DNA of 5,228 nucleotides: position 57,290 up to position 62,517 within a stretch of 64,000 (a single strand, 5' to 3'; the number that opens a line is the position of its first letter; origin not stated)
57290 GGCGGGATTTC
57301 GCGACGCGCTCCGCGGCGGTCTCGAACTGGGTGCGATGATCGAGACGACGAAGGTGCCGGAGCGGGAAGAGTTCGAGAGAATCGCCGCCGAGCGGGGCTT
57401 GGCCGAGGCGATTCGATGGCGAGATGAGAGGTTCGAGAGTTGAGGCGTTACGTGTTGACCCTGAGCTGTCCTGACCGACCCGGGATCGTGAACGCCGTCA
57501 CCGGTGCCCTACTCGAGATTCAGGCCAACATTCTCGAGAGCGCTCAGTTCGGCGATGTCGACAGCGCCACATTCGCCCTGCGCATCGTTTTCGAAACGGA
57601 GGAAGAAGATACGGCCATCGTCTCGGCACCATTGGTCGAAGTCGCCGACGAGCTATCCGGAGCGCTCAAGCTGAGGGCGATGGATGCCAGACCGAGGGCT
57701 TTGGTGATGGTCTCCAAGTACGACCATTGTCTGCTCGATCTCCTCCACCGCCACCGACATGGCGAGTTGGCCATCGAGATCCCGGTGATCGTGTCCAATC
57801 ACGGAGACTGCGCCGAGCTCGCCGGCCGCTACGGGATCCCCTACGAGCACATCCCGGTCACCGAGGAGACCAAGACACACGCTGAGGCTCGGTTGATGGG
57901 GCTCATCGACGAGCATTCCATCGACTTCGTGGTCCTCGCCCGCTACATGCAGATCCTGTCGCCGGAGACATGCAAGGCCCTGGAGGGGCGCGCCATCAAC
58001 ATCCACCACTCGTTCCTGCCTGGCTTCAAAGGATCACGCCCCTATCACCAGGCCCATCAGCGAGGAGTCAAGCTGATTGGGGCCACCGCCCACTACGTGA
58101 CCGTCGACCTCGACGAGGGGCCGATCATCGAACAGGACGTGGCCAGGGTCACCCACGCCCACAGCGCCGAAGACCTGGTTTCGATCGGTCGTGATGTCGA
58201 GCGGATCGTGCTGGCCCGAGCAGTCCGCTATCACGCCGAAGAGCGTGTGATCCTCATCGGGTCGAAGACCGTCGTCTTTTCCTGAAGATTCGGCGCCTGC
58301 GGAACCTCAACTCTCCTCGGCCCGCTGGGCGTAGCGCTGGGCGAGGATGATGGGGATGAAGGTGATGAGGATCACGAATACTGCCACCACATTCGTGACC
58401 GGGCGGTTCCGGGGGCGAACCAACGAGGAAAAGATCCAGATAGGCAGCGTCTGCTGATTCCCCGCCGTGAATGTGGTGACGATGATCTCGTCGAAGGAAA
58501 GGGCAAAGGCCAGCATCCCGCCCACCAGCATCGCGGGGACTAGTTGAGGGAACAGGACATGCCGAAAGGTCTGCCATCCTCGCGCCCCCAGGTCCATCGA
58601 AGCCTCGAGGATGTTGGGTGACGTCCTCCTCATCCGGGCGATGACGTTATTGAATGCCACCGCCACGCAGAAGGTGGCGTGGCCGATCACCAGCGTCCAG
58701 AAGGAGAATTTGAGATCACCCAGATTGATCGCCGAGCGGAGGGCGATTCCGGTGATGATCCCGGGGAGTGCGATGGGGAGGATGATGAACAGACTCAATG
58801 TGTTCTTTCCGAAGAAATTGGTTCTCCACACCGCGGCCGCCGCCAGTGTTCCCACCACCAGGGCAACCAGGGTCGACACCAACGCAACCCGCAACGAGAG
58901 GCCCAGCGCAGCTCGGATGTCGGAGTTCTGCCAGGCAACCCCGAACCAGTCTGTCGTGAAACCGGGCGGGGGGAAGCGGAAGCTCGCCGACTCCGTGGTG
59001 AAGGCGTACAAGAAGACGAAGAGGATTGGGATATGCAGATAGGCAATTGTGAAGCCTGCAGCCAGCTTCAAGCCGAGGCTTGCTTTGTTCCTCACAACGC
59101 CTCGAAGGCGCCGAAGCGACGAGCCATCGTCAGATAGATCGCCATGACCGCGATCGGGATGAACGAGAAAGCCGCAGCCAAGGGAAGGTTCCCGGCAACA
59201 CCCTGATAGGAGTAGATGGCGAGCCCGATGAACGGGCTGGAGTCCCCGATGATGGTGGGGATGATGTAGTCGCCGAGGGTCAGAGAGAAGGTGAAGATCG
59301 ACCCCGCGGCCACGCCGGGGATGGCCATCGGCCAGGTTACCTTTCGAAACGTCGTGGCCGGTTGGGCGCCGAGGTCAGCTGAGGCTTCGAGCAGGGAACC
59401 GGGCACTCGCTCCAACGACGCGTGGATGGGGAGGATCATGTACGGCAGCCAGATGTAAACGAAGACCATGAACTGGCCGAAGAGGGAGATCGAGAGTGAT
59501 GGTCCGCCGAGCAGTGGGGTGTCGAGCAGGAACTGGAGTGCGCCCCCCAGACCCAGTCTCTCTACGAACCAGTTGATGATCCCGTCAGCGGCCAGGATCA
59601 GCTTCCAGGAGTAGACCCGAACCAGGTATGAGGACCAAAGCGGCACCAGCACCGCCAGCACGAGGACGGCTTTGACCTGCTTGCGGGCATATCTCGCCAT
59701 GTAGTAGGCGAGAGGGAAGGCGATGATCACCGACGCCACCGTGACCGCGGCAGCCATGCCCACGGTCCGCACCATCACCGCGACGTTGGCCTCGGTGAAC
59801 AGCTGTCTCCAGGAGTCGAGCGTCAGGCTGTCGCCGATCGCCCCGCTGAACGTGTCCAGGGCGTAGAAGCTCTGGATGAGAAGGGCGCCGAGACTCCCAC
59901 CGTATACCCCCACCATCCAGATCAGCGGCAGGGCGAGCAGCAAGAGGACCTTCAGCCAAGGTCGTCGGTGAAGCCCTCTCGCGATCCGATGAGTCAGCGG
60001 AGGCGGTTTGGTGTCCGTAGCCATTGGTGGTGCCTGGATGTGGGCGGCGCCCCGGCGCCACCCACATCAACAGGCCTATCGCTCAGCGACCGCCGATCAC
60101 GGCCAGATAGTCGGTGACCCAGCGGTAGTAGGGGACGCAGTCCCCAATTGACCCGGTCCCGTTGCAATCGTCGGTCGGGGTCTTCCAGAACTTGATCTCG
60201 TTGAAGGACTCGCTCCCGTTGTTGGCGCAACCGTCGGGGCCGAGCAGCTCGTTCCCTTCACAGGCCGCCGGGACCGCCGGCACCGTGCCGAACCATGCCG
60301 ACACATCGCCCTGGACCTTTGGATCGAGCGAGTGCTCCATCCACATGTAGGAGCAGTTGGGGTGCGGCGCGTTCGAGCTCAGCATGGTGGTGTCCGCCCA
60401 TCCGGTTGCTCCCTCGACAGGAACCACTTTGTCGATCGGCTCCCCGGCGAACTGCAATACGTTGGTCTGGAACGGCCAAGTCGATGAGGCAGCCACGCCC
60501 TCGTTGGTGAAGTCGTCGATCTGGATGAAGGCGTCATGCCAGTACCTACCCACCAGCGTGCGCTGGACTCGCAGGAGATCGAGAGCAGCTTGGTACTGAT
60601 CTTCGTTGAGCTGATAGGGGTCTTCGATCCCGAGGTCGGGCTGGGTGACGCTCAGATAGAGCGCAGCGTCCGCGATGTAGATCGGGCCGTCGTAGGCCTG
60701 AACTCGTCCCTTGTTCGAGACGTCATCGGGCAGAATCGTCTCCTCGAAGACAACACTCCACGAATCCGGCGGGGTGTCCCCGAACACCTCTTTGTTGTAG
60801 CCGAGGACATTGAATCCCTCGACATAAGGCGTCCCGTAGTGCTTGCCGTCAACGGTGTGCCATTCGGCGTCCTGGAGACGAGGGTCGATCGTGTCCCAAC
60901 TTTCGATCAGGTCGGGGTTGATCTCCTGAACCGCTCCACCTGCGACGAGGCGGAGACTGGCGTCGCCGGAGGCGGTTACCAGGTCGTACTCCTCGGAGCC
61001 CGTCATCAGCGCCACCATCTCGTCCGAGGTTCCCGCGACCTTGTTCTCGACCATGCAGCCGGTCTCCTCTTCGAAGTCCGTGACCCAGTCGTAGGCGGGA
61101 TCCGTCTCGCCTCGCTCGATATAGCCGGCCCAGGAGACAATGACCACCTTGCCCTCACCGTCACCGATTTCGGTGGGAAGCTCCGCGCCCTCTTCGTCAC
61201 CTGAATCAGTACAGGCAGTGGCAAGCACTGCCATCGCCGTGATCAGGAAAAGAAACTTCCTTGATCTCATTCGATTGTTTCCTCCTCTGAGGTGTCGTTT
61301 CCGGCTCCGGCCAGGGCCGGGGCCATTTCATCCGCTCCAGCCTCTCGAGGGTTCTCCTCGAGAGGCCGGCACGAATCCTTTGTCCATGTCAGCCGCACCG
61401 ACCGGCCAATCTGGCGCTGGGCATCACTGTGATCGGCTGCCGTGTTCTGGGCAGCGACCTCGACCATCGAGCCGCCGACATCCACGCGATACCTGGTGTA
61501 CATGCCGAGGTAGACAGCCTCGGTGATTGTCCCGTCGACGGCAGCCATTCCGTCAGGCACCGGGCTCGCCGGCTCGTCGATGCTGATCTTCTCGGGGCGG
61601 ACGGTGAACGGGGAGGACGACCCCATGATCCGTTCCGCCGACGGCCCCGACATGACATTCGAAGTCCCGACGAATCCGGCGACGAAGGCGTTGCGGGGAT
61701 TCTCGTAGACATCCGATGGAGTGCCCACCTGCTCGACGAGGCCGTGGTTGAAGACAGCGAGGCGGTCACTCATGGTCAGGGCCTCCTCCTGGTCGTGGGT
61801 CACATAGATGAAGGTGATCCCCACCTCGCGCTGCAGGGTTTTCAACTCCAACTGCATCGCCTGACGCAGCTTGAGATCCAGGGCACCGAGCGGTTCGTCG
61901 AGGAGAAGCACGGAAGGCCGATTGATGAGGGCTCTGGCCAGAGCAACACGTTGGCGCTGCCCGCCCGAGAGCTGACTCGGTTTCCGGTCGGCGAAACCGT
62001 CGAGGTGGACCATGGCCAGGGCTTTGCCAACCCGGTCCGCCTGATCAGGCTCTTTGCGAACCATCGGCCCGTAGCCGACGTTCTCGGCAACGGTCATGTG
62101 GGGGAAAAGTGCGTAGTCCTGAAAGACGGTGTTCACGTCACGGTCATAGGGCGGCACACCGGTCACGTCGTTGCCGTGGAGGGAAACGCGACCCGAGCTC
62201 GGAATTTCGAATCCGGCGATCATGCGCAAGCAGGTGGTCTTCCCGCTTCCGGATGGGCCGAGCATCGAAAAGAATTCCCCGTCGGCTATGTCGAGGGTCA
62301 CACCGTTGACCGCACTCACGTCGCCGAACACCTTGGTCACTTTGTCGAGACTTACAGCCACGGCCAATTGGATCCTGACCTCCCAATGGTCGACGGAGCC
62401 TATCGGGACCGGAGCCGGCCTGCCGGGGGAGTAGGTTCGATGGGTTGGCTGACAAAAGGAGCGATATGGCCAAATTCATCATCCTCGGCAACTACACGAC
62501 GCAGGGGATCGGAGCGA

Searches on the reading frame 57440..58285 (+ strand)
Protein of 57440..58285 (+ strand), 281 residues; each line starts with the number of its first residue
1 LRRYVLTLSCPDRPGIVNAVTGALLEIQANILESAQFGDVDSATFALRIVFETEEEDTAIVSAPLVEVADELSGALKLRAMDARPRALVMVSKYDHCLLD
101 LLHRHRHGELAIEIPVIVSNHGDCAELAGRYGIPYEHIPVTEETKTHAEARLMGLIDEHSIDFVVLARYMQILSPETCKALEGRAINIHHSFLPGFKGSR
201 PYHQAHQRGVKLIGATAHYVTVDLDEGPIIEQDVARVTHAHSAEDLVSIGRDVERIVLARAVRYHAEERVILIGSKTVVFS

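Call 8: search_protein_families(library=pfam, proteins=[window:57440-58285:+])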
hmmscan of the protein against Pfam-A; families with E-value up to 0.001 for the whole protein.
window:57440-58285:+ (281 aa): 3 families
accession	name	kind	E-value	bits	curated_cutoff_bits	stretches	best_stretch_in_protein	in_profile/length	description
PF00551.24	Formyl_trans_N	-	2.9e-35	122.1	26.1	1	86-262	2-181/181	Formyl transferase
PF01842.31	ACT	-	6.5e-07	29.5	27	1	4-60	1-57/66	ACT domain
PF13740.12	ACT_6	-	7.4e-07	29.4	23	1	5-72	4-69/76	ACT domain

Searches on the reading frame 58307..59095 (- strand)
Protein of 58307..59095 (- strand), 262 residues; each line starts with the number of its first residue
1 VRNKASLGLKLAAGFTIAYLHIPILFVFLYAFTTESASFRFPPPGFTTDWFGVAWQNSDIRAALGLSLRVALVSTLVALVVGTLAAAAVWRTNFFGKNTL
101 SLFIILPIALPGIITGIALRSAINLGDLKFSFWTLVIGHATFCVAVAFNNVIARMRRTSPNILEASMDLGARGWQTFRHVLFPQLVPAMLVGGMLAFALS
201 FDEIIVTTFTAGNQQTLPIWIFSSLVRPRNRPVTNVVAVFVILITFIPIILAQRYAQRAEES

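Call 8: search_protein_families(library=pfam, proteins=[window:58307-59095:-])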
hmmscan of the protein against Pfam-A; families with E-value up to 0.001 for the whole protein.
window:58307-59095:- (262 aa): 1 family
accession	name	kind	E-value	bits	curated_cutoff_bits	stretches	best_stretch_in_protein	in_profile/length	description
PF00528.27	BPD_transp_1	-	7e-13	49.1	26.4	1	79-258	2-181/184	Binding-protein-dependent transport system inner membrane component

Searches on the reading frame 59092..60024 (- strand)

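Call 8: search_protein_families(library=pfam, proteins=[window:59092-60024:-])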
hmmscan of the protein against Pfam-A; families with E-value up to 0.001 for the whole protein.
window:59092-60024:- (310 aa): 1 family
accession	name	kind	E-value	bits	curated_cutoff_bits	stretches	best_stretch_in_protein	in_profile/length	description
PF00528.27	BPD_transp_1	-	4.8e-09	36.7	26.4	1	103-295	2-169/184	Binding-protein-dependent transport system inner membrane component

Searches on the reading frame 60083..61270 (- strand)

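Call 36: search_protein_families(library=pfam, proteins=[window:60083-61270:-], max_evalue=0.00001)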
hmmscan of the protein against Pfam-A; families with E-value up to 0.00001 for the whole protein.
window:60083-61270:- (395 aa): 2 families
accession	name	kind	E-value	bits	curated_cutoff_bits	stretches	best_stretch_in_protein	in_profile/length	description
PF13416.11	SBP_bac_8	-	5.3e-20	72.8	27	1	62-337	2-266/279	Bacterial extracellular solute-binding protein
PF01547.30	SBP_bac_1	-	8.6e-11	42.8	26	1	57-318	6-304/307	Bacterial extracellular solute-binding protein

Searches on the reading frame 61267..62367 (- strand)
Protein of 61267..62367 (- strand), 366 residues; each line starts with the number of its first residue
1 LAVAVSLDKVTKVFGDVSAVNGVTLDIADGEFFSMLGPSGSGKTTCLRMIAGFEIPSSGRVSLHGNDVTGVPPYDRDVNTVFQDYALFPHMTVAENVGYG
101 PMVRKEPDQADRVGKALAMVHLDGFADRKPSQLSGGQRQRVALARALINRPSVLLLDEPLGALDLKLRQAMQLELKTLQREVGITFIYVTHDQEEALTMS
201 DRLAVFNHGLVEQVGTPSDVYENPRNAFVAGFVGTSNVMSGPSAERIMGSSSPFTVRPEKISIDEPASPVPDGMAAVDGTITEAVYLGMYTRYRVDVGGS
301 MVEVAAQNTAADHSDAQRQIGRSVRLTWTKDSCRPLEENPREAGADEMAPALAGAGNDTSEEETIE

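Call 36: search_protein_families(library=pfam, proteins=[window:61267-62367:-], max_evalue=0.00001)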
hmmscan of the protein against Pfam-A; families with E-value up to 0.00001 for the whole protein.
window:61267-62367:- (366 aa): 2 families
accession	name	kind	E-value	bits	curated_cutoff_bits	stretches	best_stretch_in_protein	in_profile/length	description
PF00005.33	ABC_tran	-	3.4e-36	125.3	25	1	21-160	2-136/137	ABC transporter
PF08402.16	TOBE_2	-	3.7e-14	53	21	1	255-334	2-74/76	TOBE domain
